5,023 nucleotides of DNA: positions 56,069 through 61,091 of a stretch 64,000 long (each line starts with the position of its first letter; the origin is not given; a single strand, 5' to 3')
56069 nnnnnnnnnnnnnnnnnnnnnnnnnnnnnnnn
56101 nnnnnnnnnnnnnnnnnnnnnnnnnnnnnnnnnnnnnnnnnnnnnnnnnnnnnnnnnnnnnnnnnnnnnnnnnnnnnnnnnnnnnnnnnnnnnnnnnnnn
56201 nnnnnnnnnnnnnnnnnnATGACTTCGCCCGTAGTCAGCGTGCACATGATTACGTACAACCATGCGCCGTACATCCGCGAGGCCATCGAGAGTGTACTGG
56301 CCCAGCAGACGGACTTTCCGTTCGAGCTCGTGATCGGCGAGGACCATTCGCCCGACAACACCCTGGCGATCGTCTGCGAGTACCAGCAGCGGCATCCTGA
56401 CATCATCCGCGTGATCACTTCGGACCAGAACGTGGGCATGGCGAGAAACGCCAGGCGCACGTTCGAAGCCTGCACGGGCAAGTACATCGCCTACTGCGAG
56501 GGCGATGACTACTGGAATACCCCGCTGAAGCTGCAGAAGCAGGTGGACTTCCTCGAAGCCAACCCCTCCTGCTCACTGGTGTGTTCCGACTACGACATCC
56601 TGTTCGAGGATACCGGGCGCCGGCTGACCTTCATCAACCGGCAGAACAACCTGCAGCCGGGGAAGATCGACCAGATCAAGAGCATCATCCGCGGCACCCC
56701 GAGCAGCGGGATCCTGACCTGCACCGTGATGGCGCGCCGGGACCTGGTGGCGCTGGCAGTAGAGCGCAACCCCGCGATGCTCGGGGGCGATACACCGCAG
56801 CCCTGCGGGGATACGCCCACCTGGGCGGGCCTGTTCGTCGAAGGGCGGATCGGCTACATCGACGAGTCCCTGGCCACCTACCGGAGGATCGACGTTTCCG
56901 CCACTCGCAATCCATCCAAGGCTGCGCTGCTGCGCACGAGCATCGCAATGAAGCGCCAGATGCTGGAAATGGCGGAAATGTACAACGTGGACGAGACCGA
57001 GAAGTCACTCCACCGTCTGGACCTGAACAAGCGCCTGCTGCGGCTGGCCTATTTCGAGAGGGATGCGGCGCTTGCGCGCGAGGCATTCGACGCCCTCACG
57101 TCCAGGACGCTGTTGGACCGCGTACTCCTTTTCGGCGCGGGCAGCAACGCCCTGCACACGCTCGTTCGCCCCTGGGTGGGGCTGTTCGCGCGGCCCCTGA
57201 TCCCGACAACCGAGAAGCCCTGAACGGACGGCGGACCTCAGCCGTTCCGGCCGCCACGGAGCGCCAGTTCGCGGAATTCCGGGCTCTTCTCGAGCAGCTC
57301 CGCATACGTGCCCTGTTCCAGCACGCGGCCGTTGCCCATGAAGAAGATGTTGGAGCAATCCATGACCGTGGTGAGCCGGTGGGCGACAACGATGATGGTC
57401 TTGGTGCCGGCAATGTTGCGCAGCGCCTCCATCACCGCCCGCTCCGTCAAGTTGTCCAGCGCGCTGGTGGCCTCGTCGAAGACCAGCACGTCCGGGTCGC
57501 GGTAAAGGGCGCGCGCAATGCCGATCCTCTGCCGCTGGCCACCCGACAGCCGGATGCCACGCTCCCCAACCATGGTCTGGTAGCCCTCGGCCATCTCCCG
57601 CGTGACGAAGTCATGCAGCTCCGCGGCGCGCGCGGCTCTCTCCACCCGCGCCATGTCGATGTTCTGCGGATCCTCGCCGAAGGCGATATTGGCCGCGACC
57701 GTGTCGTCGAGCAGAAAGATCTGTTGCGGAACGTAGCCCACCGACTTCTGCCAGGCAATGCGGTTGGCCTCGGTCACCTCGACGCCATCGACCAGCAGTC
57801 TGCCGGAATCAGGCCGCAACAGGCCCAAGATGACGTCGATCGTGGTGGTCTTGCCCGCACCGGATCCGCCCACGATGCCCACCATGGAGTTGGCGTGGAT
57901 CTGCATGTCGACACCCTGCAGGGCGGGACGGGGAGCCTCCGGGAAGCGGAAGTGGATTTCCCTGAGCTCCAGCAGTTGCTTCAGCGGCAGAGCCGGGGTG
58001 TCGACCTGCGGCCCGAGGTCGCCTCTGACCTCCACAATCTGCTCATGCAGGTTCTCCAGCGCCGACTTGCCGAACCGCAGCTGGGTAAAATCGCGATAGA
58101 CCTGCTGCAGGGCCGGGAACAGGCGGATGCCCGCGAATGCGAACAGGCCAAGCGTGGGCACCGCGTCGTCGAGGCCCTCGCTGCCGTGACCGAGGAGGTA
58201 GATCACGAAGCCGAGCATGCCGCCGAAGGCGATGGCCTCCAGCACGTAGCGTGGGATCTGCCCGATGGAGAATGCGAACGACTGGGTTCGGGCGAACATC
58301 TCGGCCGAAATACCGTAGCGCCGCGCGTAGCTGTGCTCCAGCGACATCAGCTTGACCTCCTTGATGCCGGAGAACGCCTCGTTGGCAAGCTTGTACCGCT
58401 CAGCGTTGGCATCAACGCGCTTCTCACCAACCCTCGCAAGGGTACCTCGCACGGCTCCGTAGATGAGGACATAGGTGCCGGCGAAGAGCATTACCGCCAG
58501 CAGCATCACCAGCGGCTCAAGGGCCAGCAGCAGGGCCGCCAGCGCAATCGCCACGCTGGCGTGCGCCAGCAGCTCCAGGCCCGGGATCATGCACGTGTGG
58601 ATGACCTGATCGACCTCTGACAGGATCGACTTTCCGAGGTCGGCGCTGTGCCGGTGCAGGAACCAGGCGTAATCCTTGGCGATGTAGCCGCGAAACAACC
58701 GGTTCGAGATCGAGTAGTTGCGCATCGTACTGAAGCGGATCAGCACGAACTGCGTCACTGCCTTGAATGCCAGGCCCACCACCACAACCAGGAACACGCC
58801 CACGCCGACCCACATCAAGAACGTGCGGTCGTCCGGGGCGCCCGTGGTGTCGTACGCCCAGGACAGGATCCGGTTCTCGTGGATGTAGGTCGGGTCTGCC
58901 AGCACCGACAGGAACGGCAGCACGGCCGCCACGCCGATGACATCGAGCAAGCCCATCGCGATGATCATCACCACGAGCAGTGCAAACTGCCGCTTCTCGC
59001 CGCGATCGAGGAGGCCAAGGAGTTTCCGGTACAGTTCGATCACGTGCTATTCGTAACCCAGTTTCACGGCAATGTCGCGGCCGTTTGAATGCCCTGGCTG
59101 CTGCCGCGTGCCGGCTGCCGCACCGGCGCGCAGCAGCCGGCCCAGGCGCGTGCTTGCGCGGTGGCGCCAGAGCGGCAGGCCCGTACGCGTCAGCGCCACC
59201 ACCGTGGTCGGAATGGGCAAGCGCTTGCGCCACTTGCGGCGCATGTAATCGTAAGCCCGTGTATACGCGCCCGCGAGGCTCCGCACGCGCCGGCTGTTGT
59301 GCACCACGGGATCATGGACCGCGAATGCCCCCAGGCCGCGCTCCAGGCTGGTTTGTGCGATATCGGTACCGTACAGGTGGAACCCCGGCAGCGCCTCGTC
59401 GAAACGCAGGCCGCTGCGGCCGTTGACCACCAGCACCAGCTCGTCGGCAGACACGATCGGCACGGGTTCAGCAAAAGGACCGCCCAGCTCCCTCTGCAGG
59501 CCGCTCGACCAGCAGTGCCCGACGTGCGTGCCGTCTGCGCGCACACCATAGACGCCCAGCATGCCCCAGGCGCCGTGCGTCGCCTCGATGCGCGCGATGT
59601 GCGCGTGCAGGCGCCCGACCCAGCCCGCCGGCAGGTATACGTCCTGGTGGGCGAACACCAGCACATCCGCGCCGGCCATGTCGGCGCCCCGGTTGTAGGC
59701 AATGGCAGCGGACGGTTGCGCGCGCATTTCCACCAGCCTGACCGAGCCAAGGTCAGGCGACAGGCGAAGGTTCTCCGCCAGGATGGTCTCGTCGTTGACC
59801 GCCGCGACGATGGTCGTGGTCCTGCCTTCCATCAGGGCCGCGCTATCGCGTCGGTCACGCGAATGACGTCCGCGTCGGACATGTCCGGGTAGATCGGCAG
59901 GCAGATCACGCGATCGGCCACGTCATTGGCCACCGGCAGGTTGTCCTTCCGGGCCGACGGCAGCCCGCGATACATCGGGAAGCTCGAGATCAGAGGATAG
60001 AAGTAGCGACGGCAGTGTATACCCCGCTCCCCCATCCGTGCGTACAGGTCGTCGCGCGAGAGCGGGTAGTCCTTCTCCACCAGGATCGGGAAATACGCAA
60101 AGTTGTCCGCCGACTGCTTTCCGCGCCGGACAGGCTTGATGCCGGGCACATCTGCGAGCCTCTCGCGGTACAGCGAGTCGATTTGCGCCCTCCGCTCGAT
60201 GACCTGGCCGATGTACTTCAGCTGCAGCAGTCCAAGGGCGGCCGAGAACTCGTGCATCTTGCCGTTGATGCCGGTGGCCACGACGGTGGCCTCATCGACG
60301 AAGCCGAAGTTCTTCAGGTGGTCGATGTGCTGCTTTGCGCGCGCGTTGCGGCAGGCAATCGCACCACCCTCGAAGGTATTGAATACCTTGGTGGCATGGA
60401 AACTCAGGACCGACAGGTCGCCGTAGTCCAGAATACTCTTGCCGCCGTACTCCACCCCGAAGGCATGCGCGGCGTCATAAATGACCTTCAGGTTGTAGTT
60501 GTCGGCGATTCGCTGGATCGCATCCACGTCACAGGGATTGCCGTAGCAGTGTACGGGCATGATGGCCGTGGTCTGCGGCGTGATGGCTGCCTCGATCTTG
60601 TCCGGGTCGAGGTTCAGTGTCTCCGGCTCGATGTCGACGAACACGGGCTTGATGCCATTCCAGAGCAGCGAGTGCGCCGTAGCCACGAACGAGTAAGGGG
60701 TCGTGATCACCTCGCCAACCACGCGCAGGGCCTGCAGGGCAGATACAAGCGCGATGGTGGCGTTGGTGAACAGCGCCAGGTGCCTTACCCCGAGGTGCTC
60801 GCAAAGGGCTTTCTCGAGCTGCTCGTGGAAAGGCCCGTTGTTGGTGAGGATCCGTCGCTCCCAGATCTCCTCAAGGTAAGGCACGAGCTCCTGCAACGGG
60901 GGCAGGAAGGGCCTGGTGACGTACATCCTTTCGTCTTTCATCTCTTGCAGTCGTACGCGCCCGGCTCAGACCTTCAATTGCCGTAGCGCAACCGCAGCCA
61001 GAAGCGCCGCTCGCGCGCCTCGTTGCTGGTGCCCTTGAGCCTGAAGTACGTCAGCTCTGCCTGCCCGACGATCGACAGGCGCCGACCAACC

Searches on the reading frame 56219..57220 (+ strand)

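Call 57: search_protein_families(library=pfam, proteins=[window:56219-57220:+], max_evalue=0.001)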
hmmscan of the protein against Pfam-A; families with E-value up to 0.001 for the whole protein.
window:56219-57220:+ (334 aa): 3 families
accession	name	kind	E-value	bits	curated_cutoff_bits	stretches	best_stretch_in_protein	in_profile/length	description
PF00535.33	Glycos_transf_2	-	5.2e-27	95.3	23.3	1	7-145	1-132/168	Glycosyl transferase family 2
PF13641.12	Glyco_tranf_2_3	-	6.5e-09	36.6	27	1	6-116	3-114/230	Glycosyltransferase like family 2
PF10111.15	Glyco_tranf_2_2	-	1.2e-08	35.3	27.3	1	14-131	10-130/276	Glycosyltransferase like family 2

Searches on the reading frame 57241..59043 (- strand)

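Call 57: search_protein_families(library=pfam, proteins=[window:57241-59043:-], max_evalue=0.001)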
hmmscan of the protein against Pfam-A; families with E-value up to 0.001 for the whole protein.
window:57241-59043:- (601 aa): 4 families
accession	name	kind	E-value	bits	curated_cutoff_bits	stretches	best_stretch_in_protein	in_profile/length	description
PF00005.33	ABC_tran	-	1.5e-30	107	25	1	375-527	1-137/137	ABC transporter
PF00664.28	ABC_membrane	-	1e-08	35.7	28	1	45-245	7-208/274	ABC transporter transmembrane region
PF02463.25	SMC_N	-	5.7e-05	23.1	40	0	386-567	25-209/220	RecF/RecN/SMC N terminal domain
PF13555.12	AAA_29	-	0.00022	21.3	27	1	376-413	13-50/61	P-loop containing region of AAA domain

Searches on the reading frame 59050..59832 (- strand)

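Call 57: search_protein_families(library=pfam, proteins=[window:59050-59832:-], max_evalue=0.001)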
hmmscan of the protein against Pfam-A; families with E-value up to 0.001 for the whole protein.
window:59050-59832:- (261 aa): 1 family
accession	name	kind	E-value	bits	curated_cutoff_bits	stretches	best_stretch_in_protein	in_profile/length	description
PF13712.12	Glyco_tranf_2_5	-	9.1e-07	29.2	27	1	9-99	3-95/210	Glycosyltransferase like family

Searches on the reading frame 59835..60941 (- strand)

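Call 57: search_protein_families(library=pfam, proteins=[window:59835-60941:-], max_evalue=0.001)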
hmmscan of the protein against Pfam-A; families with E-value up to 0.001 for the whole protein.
window:59835-60941:- (369 aa): 1 family
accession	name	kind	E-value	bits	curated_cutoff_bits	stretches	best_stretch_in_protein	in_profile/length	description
PF01041.23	DegT_DnrJ_EryC1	-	2.7e-105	353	19.8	1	20-366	8-359/360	DegT/DnrJ/EryC1/StrS aminotransferase family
